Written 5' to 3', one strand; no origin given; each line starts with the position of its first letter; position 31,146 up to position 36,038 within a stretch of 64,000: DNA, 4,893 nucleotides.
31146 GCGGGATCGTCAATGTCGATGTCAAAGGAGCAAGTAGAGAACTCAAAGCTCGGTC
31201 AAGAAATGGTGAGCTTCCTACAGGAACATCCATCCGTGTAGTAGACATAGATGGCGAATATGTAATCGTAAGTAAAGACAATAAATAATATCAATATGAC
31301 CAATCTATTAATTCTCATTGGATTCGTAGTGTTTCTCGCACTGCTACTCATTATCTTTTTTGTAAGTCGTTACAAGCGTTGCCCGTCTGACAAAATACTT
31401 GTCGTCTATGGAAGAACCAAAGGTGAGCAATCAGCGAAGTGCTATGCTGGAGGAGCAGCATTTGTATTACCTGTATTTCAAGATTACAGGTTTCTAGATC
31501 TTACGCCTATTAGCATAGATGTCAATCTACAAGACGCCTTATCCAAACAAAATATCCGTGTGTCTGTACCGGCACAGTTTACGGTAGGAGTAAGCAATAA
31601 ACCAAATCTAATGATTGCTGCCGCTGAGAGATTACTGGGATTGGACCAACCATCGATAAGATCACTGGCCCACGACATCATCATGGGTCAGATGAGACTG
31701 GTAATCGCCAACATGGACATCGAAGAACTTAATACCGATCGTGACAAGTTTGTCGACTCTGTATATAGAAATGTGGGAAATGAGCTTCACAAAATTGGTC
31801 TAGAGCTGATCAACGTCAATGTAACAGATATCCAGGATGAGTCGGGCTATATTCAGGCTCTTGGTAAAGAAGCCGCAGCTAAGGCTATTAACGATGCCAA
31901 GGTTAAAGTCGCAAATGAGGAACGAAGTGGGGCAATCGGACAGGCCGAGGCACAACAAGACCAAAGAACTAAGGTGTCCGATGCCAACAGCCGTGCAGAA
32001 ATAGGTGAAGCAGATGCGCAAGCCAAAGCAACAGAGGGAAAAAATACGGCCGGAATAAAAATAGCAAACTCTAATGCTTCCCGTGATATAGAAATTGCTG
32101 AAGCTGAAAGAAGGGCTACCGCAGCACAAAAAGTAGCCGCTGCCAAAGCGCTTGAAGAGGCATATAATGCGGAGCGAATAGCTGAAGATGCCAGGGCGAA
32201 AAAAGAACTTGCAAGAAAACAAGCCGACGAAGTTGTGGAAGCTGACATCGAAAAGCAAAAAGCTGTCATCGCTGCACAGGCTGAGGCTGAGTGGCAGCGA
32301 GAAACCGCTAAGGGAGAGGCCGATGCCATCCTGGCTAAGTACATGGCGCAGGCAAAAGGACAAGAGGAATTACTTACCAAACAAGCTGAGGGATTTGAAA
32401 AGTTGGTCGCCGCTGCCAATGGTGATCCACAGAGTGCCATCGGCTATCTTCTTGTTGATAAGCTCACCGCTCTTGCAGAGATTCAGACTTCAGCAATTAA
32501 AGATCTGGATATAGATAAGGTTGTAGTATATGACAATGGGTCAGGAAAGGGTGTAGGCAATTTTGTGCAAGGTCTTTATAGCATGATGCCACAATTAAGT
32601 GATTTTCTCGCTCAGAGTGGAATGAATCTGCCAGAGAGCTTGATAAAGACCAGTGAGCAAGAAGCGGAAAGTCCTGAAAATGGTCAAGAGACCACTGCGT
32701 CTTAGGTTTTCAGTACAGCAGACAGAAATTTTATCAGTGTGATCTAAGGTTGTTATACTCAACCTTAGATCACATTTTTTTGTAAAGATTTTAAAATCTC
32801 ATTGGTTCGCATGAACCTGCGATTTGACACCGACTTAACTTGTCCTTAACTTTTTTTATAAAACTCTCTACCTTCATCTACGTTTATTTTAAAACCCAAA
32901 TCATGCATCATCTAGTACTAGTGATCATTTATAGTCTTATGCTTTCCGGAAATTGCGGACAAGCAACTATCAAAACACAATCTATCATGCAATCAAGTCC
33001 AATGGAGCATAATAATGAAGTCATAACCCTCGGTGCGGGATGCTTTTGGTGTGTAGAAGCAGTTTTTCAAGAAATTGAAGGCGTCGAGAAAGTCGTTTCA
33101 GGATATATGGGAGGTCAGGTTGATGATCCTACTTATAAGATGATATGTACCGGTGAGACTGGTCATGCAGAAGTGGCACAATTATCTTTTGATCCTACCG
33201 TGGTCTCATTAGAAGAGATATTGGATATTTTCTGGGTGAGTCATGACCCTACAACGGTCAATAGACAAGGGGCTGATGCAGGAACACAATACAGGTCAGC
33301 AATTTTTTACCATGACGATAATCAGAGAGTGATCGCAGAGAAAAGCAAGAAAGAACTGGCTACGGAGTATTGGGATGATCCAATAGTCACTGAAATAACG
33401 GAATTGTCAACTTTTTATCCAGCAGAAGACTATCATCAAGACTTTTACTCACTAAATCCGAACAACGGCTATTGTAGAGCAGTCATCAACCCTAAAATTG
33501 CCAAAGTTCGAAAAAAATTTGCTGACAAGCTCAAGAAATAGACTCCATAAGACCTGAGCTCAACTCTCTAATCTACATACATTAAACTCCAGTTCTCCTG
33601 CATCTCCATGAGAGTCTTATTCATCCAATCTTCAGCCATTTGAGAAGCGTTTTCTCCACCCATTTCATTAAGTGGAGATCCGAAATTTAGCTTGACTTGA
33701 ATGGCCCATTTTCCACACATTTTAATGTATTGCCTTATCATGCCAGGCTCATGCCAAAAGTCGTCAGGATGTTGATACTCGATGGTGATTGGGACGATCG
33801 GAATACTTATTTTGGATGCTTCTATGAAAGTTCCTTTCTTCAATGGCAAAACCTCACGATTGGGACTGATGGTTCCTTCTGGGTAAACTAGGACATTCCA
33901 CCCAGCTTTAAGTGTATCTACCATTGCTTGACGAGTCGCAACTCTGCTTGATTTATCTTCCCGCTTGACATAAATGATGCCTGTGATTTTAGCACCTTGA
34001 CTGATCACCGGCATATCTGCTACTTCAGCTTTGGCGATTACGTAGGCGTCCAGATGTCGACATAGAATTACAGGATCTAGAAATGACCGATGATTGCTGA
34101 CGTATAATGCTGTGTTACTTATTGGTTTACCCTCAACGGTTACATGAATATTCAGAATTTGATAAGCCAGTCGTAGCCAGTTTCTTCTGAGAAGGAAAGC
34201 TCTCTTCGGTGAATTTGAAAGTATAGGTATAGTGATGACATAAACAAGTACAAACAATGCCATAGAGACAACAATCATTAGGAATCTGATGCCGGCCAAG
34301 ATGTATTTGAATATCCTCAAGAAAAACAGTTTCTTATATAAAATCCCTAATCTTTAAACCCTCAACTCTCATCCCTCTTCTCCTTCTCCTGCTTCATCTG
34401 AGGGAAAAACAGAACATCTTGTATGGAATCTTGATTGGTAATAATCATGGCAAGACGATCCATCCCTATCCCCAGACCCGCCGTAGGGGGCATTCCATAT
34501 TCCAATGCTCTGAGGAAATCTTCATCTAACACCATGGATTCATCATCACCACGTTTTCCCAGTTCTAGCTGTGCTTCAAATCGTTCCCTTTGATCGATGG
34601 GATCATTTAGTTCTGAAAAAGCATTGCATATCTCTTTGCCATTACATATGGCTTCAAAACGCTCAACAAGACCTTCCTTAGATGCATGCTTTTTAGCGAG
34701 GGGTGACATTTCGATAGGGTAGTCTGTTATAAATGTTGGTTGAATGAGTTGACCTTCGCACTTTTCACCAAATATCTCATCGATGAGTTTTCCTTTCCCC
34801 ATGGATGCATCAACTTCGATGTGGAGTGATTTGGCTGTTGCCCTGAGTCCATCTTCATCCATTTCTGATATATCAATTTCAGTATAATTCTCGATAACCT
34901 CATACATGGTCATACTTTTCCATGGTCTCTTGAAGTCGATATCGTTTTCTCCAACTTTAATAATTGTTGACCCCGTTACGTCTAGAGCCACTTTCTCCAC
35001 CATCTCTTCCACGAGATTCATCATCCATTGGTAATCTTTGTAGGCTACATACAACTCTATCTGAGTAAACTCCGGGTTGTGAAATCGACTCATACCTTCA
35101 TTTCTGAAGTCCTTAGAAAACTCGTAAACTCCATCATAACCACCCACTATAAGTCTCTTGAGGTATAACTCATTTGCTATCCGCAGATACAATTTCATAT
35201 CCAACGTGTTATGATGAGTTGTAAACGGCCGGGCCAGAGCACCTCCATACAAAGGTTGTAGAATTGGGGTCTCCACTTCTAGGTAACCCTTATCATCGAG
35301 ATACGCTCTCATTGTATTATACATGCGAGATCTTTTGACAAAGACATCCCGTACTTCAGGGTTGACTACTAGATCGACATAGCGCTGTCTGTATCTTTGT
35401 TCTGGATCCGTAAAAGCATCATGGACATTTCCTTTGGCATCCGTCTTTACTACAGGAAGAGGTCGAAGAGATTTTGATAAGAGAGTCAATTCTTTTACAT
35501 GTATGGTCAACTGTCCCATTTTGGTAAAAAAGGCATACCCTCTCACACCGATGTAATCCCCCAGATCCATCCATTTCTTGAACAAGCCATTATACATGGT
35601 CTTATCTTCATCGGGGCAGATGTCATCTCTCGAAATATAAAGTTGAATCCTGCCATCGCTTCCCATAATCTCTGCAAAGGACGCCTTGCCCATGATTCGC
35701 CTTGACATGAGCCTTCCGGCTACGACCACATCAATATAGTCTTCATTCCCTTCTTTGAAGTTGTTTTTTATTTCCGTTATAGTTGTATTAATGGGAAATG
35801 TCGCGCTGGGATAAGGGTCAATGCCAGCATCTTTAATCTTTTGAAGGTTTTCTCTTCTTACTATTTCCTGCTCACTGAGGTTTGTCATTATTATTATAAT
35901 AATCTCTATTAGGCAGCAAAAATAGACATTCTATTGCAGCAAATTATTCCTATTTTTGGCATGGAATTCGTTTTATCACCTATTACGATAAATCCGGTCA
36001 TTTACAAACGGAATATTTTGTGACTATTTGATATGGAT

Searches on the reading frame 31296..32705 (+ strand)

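Call 14: search_protein_families(library=pfam, proteins=[window:31296-32705:+], max_evalue=0.001)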
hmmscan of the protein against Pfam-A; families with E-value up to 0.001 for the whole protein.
window:31296-32705:+ (469 aa): 1 family
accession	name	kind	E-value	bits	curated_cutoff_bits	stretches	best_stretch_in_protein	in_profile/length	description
PF01145.31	Band_7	-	9.4e-27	94.6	23.6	1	31-209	5-175/176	SPFH domain / Band 7 family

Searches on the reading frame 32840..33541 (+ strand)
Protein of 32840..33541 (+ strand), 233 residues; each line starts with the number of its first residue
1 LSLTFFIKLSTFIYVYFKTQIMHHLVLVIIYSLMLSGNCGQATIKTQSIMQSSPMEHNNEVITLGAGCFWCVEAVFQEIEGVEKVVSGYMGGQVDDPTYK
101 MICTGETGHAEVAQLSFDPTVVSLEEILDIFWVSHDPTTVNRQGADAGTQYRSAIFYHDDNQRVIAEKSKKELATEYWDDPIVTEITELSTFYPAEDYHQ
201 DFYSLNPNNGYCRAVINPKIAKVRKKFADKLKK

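Call 14: search_protein_families(library=pfam, proteins=[window:32840-33541:+], max_evalue=0.001)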
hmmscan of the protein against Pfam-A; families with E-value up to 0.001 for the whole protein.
window:32840-33541:+ (233 aa): 1 family
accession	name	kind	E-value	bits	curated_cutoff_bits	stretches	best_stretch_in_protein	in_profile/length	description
PF01625.27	PMSR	-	1.7e-65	220.4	23.7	1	62-212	2-152/153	Peptide methionine sulfoxide reductase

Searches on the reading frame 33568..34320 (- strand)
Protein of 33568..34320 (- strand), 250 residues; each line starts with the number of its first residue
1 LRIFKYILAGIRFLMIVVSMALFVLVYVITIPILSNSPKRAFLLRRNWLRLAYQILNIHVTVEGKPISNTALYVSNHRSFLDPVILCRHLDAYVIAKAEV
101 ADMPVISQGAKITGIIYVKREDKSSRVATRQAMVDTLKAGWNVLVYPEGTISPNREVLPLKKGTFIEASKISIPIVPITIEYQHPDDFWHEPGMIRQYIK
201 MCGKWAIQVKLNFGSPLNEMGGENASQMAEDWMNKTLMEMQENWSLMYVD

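Call 14: search_protein_families(library=pfam, proteins=[window:33568-34320:-], max_evalue=0.001)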
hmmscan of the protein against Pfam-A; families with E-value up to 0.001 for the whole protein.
window:33568-34320:- (250 aa): 1 family
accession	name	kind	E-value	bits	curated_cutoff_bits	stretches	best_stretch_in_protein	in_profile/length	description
PF01553.26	Acyltransferase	-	3.7e-26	91.9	23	1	60-180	2-131/132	Acyltransferase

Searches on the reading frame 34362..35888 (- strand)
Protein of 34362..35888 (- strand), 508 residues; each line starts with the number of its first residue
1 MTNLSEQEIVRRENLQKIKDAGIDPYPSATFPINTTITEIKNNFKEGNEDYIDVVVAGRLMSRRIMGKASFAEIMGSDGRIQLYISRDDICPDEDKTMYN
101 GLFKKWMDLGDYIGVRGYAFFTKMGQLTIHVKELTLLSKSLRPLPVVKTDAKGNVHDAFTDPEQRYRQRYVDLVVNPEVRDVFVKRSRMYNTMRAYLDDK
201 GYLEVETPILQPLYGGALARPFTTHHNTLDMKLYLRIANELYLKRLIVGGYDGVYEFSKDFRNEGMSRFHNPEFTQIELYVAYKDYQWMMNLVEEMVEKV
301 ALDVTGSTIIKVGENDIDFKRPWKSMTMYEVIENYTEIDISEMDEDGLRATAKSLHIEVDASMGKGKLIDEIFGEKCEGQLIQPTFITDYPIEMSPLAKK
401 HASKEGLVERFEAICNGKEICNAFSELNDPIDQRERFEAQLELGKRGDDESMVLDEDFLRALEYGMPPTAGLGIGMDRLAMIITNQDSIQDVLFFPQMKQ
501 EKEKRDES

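Call 14: search_protein_families(library=pfam, proteins=[window:34362-35888:-], max_evalue=0.001)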
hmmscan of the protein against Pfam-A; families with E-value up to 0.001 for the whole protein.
window:34362-35888:- (508 aa): 3 families
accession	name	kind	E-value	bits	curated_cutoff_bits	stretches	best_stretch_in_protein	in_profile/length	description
PF00152.25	tRNA-synt_2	-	8.7e-91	304.6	25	1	162-499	2-308/308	tRNA synthetases class II (D, K and N)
PF01336.31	tRNA_anti-codon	-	8.4e-10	38.9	27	1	54-137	1-75/75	OB-fold nucleic acid binding domain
PF01409.25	tRNA-synt_2d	-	9.2e-05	22.5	19.8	0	259-330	110-180/246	tRNA synthetases class II core domain (F)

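Call 17: find_related_loci(query=window:34362-35888:-, collection=genome_contigs, flank=10000)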
Query window:34362-35888:- (508 aa) in genome_contigs; peptide patterns used: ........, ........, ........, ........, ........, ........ (x = any residue, [..] = any of these).
599 stretches matched a pattern (row limit reached: there are more); 514 encode a relative of the query (tblastn E <= 1e-3); the best 80 are kept; 80 distinct loci.
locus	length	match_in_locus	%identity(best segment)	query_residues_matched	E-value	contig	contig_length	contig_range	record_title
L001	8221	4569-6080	80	1-504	0e+0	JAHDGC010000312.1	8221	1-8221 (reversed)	MAG: Saprospiraceae bacterium isolate MAG-37 RZ_24235, whole genome shotgun sequence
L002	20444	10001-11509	81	1-502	0e+0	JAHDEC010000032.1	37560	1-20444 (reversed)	MAG: Saprospiraceae bacterium isolate MAG-172 RZ_3023, whole genome shotgun sequence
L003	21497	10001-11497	80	1-499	0e+0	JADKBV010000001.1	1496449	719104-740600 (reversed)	MAG: Saprospiraceae bacterium isolate OdNE_18-Q3-R46-58_BAT3C.84 tig00000228-10-14928080, whole genome shotgun sequence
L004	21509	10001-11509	80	1-502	0e+0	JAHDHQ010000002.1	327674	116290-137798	MAG: Saprospiraceae bacterium isolate MAG-73 RZ_44, whole genome shotgun sequence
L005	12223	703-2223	79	1-507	0e+0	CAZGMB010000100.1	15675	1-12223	MAG TPA_asm: uncultured Aureispira sp. isolate binchicken_co367_71 genome assembly, contig: NODE_1351_length_15675_cov_1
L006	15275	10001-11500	80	2-501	0e+0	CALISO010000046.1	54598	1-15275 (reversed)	MAG: uncultured Saprospiraceae bacterium isolate R3_Bin_METABAT__85_1 genome assembly, contig: c_000001486631, whole gen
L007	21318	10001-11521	78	1-507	0e+0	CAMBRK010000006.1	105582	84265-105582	MAG: Aureispira sp. CCB-QB1 isolate MiH-14oct19-171 genome assembly, contig: MiH-14oct19-C190, whole genome shotgun sequ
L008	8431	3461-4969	79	1-503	0e+0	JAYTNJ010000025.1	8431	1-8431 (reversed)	MAG: Saprospiraceae bacterium isolate GFS_3889 GFS_3889_24, whole genome shotgun sequence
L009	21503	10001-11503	78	1-501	0e+0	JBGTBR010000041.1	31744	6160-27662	MAG: Saprospiraceae bacterium isolate JTS-RE100 k141_146445, whole genome shotgun sequence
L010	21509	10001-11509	77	1-503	0e+0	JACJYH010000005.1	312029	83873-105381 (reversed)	MAG: Lewinellaceae bacterium isolate HK-STAS-BACT-33 HK-STAS-BACT-33_5, whole genome shotgun sequence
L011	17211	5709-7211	79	1-501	0e+0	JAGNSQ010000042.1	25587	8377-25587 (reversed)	MAG: Saprospiraceae bacterium isolate Go_SlAct_bin_393 Go_SlAct_6646_length_25587_cov_16.147368, whole genome shotgun se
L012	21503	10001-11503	78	1-501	0e+0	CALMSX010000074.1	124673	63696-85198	MAG TPA_asm: uncultured Bacteroidetes bacterium isolate SRR2107215_bin.22_CONCOCT_v1.1_MAG genome assembly, contig: ERZ7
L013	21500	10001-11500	76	3-502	0e+0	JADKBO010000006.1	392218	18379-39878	MAG: Saprospiraceae bacterium isolate OdNE_18-Q3-R46-58_BAT3C.195 tig00003520-10-3919000, whole genome shotgun sequence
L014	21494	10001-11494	78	4-501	0e+0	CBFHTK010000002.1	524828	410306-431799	MAG: Saprospiraceae bacterium isolate Co_bin_43_strict genome assembly, contig: Co_bin_43_strict_c2, whole genome shotgu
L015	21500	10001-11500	76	3-502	0e+0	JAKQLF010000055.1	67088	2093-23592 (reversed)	MAG: Bacteroidota bacterium isolate USDV_maxbin.163 k141_1485864, whole genome shotgun sequence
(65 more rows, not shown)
